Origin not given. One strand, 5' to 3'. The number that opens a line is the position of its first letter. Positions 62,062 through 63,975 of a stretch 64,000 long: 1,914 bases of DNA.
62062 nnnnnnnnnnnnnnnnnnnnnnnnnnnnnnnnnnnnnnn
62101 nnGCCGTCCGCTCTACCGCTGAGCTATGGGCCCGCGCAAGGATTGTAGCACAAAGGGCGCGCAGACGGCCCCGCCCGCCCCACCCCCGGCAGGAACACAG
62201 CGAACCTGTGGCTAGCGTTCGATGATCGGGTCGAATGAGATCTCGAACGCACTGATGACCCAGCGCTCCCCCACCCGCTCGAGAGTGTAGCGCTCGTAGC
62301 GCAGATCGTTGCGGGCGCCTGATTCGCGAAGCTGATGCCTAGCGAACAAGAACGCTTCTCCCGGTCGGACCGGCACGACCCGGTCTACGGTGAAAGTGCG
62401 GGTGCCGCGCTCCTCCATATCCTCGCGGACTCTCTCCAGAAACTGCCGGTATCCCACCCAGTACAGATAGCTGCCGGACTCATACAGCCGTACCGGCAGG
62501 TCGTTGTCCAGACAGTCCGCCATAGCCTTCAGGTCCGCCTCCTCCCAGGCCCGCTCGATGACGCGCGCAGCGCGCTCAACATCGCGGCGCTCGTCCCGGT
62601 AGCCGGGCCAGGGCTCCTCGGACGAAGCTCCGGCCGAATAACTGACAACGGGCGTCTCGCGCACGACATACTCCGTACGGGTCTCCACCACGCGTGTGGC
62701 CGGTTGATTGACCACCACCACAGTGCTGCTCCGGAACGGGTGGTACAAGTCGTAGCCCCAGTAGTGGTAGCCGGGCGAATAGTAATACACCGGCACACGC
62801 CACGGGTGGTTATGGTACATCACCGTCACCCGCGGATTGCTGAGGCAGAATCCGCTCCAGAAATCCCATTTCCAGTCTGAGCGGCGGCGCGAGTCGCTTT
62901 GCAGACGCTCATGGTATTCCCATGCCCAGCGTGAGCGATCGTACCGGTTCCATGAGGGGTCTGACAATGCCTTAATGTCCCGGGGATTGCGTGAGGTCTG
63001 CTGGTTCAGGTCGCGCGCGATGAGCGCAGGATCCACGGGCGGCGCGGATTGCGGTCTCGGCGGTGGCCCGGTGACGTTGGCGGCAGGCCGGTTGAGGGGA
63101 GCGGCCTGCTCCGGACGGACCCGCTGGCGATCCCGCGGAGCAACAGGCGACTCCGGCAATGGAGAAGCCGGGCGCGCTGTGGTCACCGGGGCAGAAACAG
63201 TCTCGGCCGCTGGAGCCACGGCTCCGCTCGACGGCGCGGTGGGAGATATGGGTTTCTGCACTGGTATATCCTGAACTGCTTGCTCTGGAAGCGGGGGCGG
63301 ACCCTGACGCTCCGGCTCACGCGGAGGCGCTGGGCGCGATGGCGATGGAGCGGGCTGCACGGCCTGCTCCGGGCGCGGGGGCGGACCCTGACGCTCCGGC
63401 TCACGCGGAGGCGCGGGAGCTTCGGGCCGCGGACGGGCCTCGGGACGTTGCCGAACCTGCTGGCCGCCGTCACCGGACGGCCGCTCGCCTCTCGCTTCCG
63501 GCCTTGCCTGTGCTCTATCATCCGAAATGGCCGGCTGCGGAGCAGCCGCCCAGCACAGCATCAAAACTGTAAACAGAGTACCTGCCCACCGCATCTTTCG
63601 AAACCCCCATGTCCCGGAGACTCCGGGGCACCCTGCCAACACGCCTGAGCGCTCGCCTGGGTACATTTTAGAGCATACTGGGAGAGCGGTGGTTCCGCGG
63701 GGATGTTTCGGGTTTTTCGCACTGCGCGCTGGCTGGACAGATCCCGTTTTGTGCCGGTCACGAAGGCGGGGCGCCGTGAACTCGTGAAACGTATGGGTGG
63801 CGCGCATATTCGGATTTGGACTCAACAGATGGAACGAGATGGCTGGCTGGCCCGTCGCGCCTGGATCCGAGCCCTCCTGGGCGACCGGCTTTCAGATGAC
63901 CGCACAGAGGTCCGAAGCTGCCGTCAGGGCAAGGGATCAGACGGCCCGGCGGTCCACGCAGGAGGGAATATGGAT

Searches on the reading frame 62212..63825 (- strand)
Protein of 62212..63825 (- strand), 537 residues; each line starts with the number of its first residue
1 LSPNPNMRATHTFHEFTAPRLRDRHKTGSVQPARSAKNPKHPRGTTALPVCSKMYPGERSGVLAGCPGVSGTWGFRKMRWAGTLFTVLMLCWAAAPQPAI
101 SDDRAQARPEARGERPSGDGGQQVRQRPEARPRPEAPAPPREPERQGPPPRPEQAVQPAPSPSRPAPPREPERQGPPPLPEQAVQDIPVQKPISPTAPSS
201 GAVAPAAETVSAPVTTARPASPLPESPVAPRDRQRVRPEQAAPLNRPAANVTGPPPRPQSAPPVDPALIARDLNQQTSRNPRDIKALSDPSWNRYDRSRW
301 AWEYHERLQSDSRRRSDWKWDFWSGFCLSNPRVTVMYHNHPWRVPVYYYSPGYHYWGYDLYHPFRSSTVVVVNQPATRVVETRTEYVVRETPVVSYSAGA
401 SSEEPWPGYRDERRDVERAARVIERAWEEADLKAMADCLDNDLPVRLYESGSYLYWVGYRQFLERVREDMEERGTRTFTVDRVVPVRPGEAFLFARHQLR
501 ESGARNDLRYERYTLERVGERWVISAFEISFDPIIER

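Call 19: search_protein_families(library=pfam, proteins=[window:62212-63825:-], max_evalue=0.01)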
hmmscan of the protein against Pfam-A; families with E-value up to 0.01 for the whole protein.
window:62212-63825:- (537 aa): 1 family
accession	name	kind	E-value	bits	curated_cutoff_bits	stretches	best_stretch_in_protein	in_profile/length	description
PF14534.12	DUF4440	-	0.00047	21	25.2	1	419-524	4-107/107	Domain of unknown function (DUF4440)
